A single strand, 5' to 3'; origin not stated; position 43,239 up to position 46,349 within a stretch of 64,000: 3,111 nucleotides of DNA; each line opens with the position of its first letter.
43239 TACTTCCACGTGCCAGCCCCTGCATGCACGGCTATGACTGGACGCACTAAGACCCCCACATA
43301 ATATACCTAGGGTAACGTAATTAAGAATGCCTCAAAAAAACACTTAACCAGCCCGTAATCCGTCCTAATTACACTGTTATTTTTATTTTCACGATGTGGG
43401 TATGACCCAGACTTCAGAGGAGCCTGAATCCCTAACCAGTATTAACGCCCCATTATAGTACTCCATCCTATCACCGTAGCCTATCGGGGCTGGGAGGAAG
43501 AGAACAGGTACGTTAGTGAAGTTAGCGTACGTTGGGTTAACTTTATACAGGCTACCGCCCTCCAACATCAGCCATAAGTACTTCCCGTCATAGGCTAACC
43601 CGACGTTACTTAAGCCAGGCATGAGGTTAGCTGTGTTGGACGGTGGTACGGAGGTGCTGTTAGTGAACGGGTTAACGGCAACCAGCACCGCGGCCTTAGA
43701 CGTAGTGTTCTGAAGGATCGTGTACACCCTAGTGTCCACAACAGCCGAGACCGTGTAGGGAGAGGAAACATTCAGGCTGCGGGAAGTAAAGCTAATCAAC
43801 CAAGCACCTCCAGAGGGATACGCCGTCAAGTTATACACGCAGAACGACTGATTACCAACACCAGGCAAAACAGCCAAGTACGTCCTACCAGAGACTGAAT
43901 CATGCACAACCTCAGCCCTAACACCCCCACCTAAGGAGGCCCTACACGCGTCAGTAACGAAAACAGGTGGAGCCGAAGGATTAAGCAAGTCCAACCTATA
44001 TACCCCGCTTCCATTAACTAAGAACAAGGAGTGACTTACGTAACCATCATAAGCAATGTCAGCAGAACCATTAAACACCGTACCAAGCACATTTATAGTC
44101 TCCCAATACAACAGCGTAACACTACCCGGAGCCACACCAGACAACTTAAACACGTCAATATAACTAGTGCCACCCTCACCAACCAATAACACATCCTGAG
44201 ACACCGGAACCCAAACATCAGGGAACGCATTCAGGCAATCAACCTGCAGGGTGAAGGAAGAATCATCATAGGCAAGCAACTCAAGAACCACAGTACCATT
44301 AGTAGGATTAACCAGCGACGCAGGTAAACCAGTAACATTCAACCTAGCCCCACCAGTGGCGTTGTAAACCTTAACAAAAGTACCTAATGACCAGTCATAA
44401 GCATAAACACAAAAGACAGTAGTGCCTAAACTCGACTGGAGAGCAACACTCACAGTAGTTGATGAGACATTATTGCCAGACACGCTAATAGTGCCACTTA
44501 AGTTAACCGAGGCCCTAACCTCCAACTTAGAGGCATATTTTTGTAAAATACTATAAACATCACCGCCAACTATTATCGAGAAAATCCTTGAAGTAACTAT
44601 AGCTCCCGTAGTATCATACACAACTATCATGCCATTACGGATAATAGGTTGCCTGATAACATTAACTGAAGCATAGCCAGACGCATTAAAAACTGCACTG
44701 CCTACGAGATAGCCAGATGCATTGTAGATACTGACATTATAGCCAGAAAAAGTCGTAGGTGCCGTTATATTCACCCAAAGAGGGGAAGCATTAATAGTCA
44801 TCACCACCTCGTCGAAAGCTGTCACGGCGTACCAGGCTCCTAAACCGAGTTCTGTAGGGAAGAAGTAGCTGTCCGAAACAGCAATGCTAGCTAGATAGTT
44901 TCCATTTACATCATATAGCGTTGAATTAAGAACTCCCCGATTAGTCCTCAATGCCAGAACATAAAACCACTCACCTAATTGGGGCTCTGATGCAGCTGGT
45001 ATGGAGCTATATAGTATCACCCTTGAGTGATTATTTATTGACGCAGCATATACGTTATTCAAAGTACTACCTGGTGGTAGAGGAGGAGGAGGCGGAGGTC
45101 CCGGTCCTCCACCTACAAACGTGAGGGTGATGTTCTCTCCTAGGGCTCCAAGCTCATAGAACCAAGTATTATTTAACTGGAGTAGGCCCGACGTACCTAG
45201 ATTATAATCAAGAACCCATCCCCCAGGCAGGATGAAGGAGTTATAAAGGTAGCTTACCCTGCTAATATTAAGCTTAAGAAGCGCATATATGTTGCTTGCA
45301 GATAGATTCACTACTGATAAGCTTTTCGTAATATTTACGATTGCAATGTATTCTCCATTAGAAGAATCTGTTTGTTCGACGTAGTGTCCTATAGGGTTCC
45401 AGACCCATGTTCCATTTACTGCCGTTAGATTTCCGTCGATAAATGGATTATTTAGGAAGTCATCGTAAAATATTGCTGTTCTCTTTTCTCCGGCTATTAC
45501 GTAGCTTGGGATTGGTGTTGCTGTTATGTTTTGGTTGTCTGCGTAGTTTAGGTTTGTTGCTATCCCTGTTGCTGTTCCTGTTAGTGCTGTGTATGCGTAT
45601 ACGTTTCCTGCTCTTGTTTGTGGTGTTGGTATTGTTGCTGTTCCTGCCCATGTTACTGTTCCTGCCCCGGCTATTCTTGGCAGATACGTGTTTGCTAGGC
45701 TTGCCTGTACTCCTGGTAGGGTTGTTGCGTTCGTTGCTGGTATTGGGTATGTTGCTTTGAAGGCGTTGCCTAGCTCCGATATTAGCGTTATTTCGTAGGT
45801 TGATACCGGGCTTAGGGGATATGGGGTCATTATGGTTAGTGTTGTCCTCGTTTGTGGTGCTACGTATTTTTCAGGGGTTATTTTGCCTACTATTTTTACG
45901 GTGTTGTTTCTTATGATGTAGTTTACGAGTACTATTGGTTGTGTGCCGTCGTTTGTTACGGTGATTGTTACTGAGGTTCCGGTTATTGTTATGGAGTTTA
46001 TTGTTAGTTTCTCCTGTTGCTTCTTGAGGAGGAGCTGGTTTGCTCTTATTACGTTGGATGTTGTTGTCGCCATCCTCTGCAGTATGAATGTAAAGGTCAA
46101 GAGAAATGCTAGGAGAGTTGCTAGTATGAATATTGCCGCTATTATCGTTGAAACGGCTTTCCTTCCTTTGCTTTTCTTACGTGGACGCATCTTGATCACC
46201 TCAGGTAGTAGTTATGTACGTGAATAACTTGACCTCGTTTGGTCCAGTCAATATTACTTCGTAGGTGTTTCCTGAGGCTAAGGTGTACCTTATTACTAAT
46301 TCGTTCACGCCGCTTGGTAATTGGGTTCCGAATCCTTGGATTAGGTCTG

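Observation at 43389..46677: Small pilin-like gene translationally coupled to a 936-aa pilin-signal giant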

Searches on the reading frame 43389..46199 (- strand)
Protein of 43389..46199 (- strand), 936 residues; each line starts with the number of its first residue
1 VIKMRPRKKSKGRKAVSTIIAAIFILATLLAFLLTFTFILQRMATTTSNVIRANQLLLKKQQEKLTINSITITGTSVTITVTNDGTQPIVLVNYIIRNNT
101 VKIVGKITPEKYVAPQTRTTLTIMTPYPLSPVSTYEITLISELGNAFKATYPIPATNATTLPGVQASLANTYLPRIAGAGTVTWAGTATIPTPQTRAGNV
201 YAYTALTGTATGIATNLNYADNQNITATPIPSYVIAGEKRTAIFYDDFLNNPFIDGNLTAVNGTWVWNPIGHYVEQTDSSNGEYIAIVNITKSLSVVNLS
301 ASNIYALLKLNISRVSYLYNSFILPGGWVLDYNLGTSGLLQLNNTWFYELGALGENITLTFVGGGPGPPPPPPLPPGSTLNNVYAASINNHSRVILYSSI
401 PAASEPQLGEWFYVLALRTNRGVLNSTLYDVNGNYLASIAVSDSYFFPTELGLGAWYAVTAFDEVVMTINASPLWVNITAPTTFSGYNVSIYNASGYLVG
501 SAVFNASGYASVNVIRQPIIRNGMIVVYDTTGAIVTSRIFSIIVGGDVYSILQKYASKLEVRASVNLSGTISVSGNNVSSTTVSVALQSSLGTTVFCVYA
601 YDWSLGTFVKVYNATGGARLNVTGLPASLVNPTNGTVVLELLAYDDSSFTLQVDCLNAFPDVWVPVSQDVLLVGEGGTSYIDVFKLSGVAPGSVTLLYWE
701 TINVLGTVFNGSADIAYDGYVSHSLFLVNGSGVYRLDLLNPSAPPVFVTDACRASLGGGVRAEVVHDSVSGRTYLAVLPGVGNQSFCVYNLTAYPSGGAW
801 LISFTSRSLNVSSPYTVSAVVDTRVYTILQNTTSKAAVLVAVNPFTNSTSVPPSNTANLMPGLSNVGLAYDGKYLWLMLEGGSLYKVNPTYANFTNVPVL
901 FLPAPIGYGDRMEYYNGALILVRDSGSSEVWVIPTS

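Call 4: search_protein_families(library=pfam, proteins=[window:43389-46199:-], max_evalue=1)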
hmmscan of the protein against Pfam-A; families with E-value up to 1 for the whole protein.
window:43389-46199:- (936 aa): 0 families

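Call 5: search_protein_families(library=ncbifam, proteins=[window:43389-46199:-], max_evalue=1)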
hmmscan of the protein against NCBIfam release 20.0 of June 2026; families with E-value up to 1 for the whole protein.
window:43389-46199:- (936 aa): 2 families
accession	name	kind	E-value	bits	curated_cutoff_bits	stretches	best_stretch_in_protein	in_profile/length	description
NF052590.1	ArlF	equivalog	0.0021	18.2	110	1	20-91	8-81/137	archaellum stator protein ArlF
NF046074.1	UpsB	equivalog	0.02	15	70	1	14-113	1-99/126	pilin subunit UpsB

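Call 6: find_homologous_proteins(query=window:43389-46190:-, region=1-933)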
Query window:43389-46190:-, residues 1-933 (933 aa): 7 proteins with E <= 0.001 among 8000 candidates.
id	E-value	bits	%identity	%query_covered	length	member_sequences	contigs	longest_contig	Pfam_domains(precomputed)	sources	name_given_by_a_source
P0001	0.0e+0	2046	100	100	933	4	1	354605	-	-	-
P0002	0.0e+0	1421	72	96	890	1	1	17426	-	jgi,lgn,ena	-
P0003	0.0e+0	1413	71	99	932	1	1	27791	-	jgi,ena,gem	-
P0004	0.0e+0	1342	71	100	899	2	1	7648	-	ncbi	-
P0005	0.0e+0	1210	65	100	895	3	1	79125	-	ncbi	-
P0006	0.0e+0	1104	61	96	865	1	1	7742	-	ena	-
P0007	4.6e-205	702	43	100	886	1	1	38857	-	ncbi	-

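Call 20: find_encoding_contigs(protein=P0005, flank=10000, max_places=3)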
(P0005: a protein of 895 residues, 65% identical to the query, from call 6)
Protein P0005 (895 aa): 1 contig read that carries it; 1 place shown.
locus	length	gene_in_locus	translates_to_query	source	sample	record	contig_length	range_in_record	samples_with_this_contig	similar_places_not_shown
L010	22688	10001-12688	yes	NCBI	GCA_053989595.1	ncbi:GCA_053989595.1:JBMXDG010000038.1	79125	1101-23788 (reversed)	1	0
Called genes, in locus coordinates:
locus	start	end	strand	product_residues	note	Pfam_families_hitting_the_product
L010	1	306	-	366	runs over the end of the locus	PF01041:DegT_DnrJ_EryC1, PF00155:Aminotran_1_2, PF00266:Aminotran_5 (weak), PF01212:Beta_elim_lyase (weak)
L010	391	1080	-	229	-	PF03483:B3_4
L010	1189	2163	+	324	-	PF00890:FAD_binding_2 (weak), PF01134:GIDA (weak), PF01266:DAO (faint), PF01494:FAD_binding_3 (faint), PF07992:Pyr_redox_2, PF12831:FAD_oxidored (weak), PF13738:Pyr_redox_3, PF00070:Pyr_redox, +4 more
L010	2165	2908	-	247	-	PF06026:Rib_5-P_isom_A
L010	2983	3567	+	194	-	PF04266:ASCH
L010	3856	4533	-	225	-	PF03070:TENA_THI-4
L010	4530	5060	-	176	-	PF09819:ABC_cobalt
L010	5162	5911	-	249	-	PF02361:CbiQ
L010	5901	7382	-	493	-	PF00437:T2SSE (faint), PF03193:RsgA_GTPase (faint), PF13481:AAA_25 (faint), PF00005:ABC_tran, PF01637:ATPase_2 (faint), PF13304:AAA_21 (weak), PF00005:ABC_tran, PF13304:AAA_21, +13 more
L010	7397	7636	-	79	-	PF01781:Ribosomal_L38e (weak)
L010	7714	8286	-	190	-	PF01931:NTPase_I-T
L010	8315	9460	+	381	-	PF00483:NTP_transferase, PF12804:NTP_transf_3, PF25084:LbH_EIF2B, PF00132:Hexapep (faint), PF25087:GMPPB_C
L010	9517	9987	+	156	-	-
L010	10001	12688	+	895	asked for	-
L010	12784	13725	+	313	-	PF01112:Asparaginase_2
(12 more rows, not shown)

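Call 21: find_encoding_contigs(protein=P0007, flank=10000, max_places=3)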
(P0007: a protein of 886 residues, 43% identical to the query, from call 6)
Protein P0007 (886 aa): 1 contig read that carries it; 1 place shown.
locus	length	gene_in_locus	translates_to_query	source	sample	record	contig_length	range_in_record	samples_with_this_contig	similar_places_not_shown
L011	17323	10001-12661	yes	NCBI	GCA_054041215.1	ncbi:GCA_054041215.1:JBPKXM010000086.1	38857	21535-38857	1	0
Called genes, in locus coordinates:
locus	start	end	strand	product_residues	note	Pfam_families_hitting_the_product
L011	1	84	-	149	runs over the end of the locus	PF00011:HSP20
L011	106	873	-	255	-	PF09754:PAC2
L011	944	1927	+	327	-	PF01978:TrmB (faint), PF09339:HTH_IclR (weak), PF12802:MarR_2, PF13404:HTH_AsnC-type, PF13412:HTH_24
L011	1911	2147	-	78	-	PF04023:FeoA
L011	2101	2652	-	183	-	PF02742:Fe_dep_repr_C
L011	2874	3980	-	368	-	PF01041:DegT_DnrJ_EryC1, PF00155:Aminotran_1_2 (weak), PF01212:Beta_elim_lyase (faint)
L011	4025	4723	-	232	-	PF03483:B3_4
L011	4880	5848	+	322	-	PF01946:Thi4 (weak), PF00890:FAD_binding_2 (weak), PF01134:GIDA (weak), PF01266:DAO (faint), PF07992:Pyr_redox_2, PF12831:FAD_oxidored (weak), PF13738:Pyr_redox_3, PF00070:Pyr_redox, +4 more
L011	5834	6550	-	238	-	PF06026:Rib_5-P_isom_A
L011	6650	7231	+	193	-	PF04266:ASCH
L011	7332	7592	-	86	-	PF01781:Ribosomal_L38e (faint)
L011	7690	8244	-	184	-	PF01931:NTPase_I-T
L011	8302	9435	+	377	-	PF00483:NTP_transferase, PF12804:NTP_transf_3, PF25084:LbH_EIF2B, PF00132:Hexapep (faint), PF25087:GMPPB_C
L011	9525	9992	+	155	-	-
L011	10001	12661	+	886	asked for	-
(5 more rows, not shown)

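Call 34: search_protein_representatives(alignment_id=A2)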
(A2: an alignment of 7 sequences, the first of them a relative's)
Query: 7 sequences, 910 profile positions. Proteins with E-value up to 0.001 (for the whole library): 191; up to 1e-10: 106; up to 1e-30: 33. The best 150 are listed.
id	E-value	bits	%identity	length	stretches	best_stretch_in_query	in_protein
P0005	0.0e+00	1650.0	-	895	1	1-910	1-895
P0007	0.0e+00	1380.0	-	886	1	5-909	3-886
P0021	9.9e-101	354.9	-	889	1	9-907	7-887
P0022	5.9e-84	299.4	-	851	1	120-903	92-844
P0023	3.6e-81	290.1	-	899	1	10-908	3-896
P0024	6.6e-78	279.4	-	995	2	148-907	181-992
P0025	2.5e-70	254.3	-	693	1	227-908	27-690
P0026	7.6e-68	246.1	-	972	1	145-909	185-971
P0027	1.6e-64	235.0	-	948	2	155-909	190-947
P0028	2.0e-64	234.8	-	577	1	420-909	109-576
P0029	1.2e-55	205.7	-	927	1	168-907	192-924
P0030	6.8e-55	203.2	-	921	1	155-905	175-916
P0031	1.4e-54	202.2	-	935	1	156-910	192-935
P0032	8.3e-53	196.3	-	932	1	160-908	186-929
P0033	2.6e-49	184.7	-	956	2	170-907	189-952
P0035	1.2e-47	179.2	-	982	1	3-907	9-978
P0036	1.0e-46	176.2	-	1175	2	173-906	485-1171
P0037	2.1e-46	175.1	-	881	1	9-907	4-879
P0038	1.2e-45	172.6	-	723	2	231-525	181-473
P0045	2.7e-37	145.0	-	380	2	645-908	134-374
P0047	7.8e-34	133.5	-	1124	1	229-524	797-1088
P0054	4.8e-30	121.0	-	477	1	222-525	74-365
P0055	3.1e-29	118.3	-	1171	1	234-525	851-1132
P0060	5.8e-26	107.5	-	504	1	223-530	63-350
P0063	4.9e-24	101.1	-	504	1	173-538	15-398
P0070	1.3e-20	89.7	-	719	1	202-524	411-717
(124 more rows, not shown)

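Call 36: predict_structure(alignment_id=A2)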
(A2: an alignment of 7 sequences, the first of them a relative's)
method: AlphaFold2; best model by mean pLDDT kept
length: 933 residues; sequences in the alignment: 7
mean_pLDDT: 46.4   pTM: 0.33
mean pLDDT of the five models: 46.4, 44.7, 44.5, 44.3, 43.2
residues with pLDDT >= 90: 3; 70-90: 141; 50-70: 185; < 50: 604
segments of 3 or more residues with pLDDT < 50: 1-15, 37-59, 151-260, 265-411, 413-461, 467-470, 541-591, 601-604, 610-635, 640-757, 791-793, 851-856, 858-862, 892-907, 911-915, 920-933
pLDDT, mean of each block of 10 residues (from residue 1): 35 50 73 56 29 33 81 86 79 85 86 82 84 85 75 28 23 23 22 20 20 29 33 34 44 43 47 42 38 30 39 26 27 24 33 27 27 27 22 26 39 41 47 41 26 36 50 65 80 72 75 57 73 60 36 32 27 30 42 53 49 40 43 48 41 28 30 35 35 37 28 31 35 38 43 44 62 63 66 60 61 60 65 66 69 43 56 59 58 42 43 48 37 40
secondary structure, 60 per line:
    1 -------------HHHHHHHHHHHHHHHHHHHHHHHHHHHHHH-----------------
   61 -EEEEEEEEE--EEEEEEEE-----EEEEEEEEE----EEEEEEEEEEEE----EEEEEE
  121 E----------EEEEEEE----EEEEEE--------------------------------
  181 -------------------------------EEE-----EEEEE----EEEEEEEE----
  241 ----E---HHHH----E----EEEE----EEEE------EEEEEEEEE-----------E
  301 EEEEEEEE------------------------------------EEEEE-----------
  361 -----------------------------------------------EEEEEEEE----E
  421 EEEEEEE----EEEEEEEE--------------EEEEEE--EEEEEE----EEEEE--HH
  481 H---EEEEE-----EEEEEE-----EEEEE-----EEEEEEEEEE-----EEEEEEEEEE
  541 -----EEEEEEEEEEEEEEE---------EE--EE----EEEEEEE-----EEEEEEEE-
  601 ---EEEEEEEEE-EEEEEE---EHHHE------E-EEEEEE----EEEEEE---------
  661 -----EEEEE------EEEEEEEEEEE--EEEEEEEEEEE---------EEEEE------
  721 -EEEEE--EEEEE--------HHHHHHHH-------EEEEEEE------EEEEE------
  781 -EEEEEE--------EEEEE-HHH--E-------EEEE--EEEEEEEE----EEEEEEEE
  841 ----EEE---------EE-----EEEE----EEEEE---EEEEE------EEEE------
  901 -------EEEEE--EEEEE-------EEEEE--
elements in order (helices of 4 or more, strands of 3 or more residues): H14-43 E62-70 E73-80 E86-94 E99-110 E115-121 E132-138 E143-148 E212-214 E220-224 E229-236 H249-252 E262-265 E270-273 E280-288 E300-308 E345-349 E408-415 E420-427 E432-439 E454-459 E462-467 E472-476 E485-489 E495-500 E506-510 E516-525 E531-540 E546-560 E580-586 E592-599 E604-612 E614-619 E636-641 E646-651 E666-670 E677-687 E690-700 E710-714 E722-726 E729-733 H742-749 E757-763 E770-774 E782-787 E796-800 E815-818 E821-828 E833-840 E845-847 E864-867 E872-876 E880-884 E891-894 E908-912 E915-919 E927-931

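Call 37: search_protein_families(library=pfam, alignment_id=A3, max_evalue=0.1)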
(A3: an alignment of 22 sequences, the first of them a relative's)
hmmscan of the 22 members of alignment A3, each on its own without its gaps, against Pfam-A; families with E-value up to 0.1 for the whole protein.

A. member 1, P0001 (933 aa): 0 families

B. families by the number of members that match (of 22 scanned): 17 families
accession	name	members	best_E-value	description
PF11974.14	bMG3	5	3.1e-05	Bacterial alpha-2-macroglobulin MG3 domain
PF13116.12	YhdP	1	6.7e-05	YhdP protein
PF13620.12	CarboxypepD_reg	1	0.00012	Carboxypeptidase regulatory-like domain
PF07210.18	DUF1416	1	0.0059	Protein of unknown function (DUF1416)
PF01313.24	Bac_export_3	1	0.0099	Bacterial export proteins, family 3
PF13415.12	Kelch_3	1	0.01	Galactose oxidase, central domain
PF02369.22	Big_1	1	0.015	Bacterial Ig-like domain (group 1)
PF25293.1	Beta-prop_EMC1_N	1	0.015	EMC1 N-terminal beta-propeller domain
PF13964.12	Kelch_6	1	0.024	Kelch motif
PF10066.14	DUF2304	1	0.027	Uncharacterized conserved protein (DUF2304)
PF13360.13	PQQ_2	1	0.042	Outer membrane protein assembly factor BamB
PF13860.13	FlgD_ig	1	0.054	FlgD Ig-like domain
PF24684.1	Vgb_lyase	1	0.056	Virginiamycin B lyase family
PF15581.11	Imm58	1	0.057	Immunity protein 58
PF24107.1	DUF7382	1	0.068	Domain of unknown function (DUF7382)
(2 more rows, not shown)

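Call 38: search_solved_structures(query=A3, max_evalue=1)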
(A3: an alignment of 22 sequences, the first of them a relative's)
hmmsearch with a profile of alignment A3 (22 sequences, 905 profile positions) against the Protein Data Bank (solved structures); distinct sequences matched with E-value up to 1: 4.
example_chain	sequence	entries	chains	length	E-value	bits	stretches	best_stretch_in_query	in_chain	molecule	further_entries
8fk7_A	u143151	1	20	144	2.4e-06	29.2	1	6-142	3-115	Flagellin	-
7ofq_B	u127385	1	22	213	0.0021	19.5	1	11-120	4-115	Archaellin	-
7ofq_A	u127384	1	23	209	0.17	13.2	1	11-91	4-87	Archaellin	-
3rf7_A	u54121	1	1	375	0.55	11.4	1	622-663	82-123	Iron-containing alcohol dehydrogenase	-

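Call 41: find_related_loci(query=A2, collection=genome_contigs, flank=10000)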
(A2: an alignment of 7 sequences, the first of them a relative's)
Query A2 (933 aa) in genome_contigs; peptide patterns used: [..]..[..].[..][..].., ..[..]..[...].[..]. (x = any residue, [..] = any of these).
89 stretches matched a pattern; 4 encode a relative of the query (tblastn E <= 1e-3); 4 distinct loci.
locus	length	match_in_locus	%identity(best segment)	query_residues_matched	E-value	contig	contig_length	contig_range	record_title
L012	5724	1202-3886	65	1-933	0e+0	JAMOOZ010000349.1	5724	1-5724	MAG: Desulfurococcales archaeon isolate 4559-240_maxbin2_scaf2bin.156 4559-240_scaffold_8273_c1, whole genome shotgun se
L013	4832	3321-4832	58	1-537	2e-151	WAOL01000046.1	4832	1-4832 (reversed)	MAG: Desulfurococcales archaeon isolate S143_97_esom k151_38594, whole genome shotgun sequence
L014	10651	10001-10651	84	12-226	2e-90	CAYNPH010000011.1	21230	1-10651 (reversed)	MAG TPA_asm: uncultured Desulfurococcaceae archaeon isolate binchicken_co219_317 genome assembly, contig: k141_1023011,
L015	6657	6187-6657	90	1-157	4e-63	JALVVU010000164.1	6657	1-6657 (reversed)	MAG: Desulfurococcales archaeon isolate M10_metabat1_scaf2bin.047 M10_NODE_7246_length_6657_cov_16.895865, whole genome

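Call 48: fold_search(model_id=the predicted structure, library=pdb)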
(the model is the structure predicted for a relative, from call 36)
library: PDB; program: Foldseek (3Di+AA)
matches with E <= 10: 1521; with E <= 0.001: 118
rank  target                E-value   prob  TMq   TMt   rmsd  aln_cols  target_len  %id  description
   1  8z9m_B                6.6e-08  1.00  0.14  0.12  24.3       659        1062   14  Cryo-EM structure of dimeric WDR11-FAM91A1 complex (released 2024-08-14)
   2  9a2d_F                1.5e-06  0.91  0.09  0.07  24.0       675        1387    9  Modeling of the ciliary Intraflagellar transport-A complex (released 2024-05-10)
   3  8xfb_B                2.1e-06  0.95  0.11  0.10  24.0       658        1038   11  Cryo-EM structure of partial dimeric WDR11-FAM91A1 complex (released 2024-08-14)
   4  8fk7_A                2.8e-06  1.00  0.10  0.61   8.5       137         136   23  Structure of the Pyrobaculum calidifontis flagellar-like archaeal type IV pilus (released 2023-06-28)
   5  6u42_5L               3.5e-06  1.00  0.16  0.22  22.5       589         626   10  Natively decorated ciliary doublet microtubule (released 2019-11-13)
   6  9e2g_2C               3.9e-06  1.00  0.13  0.19  23.2       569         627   12  Cryo-EM structure of 48 nm repeat of microtubule doublet from T. brucei flagellum (released 2025-03-12)
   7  8bbf_B                4.2e-06  0.97  0.09  0.09  23.4       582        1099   10  Structure of the IFT-A complex; IFT-A1 module (released 2022-12-07)
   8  9d5n_CH               4.4e-06  1.00  0.18  0.25  19.3       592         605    9  48-nm doublet microtubule from Trichomonas vaginalis strain G3 (released 2025-05-14)
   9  9n6v_LQ               6.5e-06  0.99  0.13  0.14  26.4       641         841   10  SSU processome maturation and disassembly, State A (released 2025-11-05)
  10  8voj_B                8.2e-06  1.00  0.15  0.26  13.4       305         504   13  The Cryo-EM structure of LSD1-CoREST-HDAC1 in complex with KBTBD4 enhanced by UM171 and IP6 (released 2024-12-04)
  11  5wlc_LN               9.5e-06  0.89  0.11  0.14  25.0       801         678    8  The complete structure of the small subunit processome (released 2017-09-27)
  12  9n73_LQ               9.9e-06  0.96  0.09  0.10  27.4       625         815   10  SSU processome maturation and disassembly, State G (released 2025-10-29)
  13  8jxe_B                1.0e-05  0.93  0.12  0.09  27.4       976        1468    9  rat megalin RAP complex head (released 2024-06-19)
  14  8qpv_B                1.3e-05  1.00  0.14  0.32  24.2       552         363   10  Handover Complex: BAM bound OmpX and extended SurA (released 2024-09-25)
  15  4a0p_A                1.3e-05  1.00  0.15  0.22  24.0       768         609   10  Crystal structure of LRP6P3E3P4E4 (released 2011-10-26)
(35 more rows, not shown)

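Call 60: search_protein_families(library=pfam, proteins=[P0054, P0060, P0063, P0047, P0055, P0038, P0070, P0036, P0045, P0028], max_evalue=0.01)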
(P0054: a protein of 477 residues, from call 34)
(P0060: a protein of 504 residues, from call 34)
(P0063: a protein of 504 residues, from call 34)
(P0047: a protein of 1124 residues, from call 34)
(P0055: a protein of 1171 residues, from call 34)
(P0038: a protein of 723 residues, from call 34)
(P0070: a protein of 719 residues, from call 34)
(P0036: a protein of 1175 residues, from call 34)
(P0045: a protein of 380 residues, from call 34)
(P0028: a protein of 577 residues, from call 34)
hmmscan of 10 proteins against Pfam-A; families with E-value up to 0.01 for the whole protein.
P0054 (477 aa): 0 families

P0060 (504 aa): 1 family
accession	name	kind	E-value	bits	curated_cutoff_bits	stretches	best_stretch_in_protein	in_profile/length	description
PF17936.7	Big_6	-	0.00014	22.5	27.6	0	274-303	17-47/83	Bacterial Ig domain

P0063 (504 aa): 0 families

P0047 (1124 aa): 0 families

P0055 (1171 aa): 0 families

P0038 (723 aa): 0 families

P0070 (719 aa): 1 family
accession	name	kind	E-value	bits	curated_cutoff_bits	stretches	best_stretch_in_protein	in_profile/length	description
PF18998.6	Flg_new_2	-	3.2e-07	30.7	23.6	1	269-337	4-71/73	Divergent InlB B-repeat domain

P0036 (1175 aa): 1 family
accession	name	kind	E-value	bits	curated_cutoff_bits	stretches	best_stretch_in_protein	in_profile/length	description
PF10102.14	DUF2341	-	1.5e-16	61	23.4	1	195-272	5-81/84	Domain of unknown function (DUF2341)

P0045 (380 aa): 2 families
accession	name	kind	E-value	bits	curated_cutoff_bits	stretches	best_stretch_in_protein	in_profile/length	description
PF13418.12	Kelch_4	-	0.0045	17.4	21.6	0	188-202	31-45/49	Galactose oxidase, central domain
PF24996.1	NANM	-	0.0087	15.4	45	0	178-230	78-128/350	N-acetylneuraminate epimerase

P0028 (577 aa): 0 families

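Call 77: find_encoding_contigs(protein=P0004, flank=4000, max_places=2)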
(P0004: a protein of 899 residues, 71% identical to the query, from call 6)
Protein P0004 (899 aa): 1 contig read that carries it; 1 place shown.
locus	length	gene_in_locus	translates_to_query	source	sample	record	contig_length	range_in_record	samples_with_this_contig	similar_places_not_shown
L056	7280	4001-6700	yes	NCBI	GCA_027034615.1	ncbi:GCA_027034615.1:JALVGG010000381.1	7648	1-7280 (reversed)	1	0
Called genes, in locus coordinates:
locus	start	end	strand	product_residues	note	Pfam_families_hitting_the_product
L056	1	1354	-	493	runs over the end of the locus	PF00437:T2SSE (faint), PF03193:RsgA_GTPase (faint), PF13481:AAA_25 (faint), PF00005:ABC_tran, PF02463:SMC_N (faint), PF13304:AAA_21 (weak), PF00005:ABC_tran, PF13304:AAA_21, +9 more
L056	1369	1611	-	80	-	PF01781:Ribosomal_L38e (weak)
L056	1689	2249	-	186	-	PF01931:NTPase_I-T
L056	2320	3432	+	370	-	PF00483:NTP_transferase, PF12804:NTP_transf_3, PF25084:LbH_EIF2B, PF00132:Hexapep (faint), PF25087:GMPPB_C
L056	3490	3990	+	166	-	-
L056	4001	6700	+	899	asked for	-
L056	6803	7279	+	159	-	?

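Call 78: find_encoding_contigs(protein=P0002, flank=4000, max_places=2)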
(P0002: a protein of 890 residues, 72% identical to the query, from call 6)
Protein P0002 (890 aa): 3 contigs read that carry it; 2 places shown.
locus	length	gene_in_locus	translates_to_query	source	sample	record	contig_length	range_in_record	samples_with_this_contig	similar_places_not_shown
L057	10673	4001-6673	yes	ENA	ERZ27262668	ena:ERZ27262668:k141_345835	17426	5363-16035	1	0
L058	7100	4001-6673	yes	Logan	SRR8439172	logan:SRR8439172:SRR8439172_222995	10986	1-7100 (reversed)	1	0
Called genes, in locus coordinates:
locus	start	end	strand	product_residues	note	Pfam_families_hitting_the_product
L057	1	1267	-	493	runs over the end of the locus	PF13481:AAA_25 (faint), PF00005:ABC_tran, PF00437:T2SSE (faint), PF01078:Mg_chelatase (faint), PF01637:ATPase_2 (faint), PF02463:SMC_N (faint), PF00005:ABC_tran, PF13304:AAA_21, +12 more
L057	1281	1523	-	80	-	PF01781:Ribosomal_L38e (weak)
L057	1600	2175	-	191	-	PF01931:NTPase_I-T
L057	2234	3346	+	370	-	PF00483:NTP_transferase, PF12804:NTP_transf_3, PF25084:LbH_EIF2B, PF25087:GMPPB_C, PF00132:Hexapep (faint)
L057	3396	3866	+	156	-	-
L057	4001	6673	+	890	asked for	-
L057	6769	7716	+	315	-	PF01112:Asparaginase_2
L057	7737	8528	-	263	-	-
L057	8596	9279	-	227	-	PF00926:DHBP_synthase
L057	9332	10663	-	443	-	-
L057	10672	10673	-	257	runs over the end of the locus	PF09973:DUF2208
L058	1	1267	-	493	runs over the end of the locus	PF13481:AAA_25 (faint), PF00005:ABC_tran, PF00437:T2SSE (faint), PF01078:Mg_chelatase (faint), PF01637:ATPase_2 (faint), PF02463:SMC_N (faint), PF00005:ABC_tran, PF13304:AAA_21, +12 more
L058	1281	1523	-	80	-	PF01781:Ribosomal_L38e (weak)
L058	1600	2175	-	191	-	PF01931:NTPase_I-T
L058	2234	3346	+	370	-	PF00483:NTP_transferase, PF12804:NTP_transf_3, PF25084:LbH_EIF2B, PF25087:GMPPB_C, PF00132:Hexapep (faint)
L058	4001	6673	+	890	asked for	-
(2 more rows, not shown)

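Call 79: find_encoding_contigs(protein=P0006, flank=4000, max_places=2)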
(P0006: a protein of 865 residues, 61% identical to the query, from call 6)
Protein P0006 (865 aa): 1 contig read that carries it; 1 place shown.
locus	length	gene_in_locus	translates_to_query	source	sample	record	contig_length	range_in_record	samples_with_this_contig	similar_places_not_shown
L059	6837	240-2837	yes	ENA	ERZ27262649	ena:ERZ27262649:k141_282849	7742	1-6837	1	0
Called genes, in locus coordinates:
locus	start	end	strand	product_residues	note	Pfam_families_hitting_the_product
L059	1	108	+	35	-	?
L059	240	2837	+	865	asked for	-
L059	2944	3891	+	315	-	PF01112:Asparaginase_2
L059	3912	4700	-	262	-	-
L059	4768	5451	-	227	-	PF00926:DHBP_synthase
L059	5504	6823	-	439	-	-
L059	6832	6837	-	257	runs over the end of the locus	PF09973:DUF2208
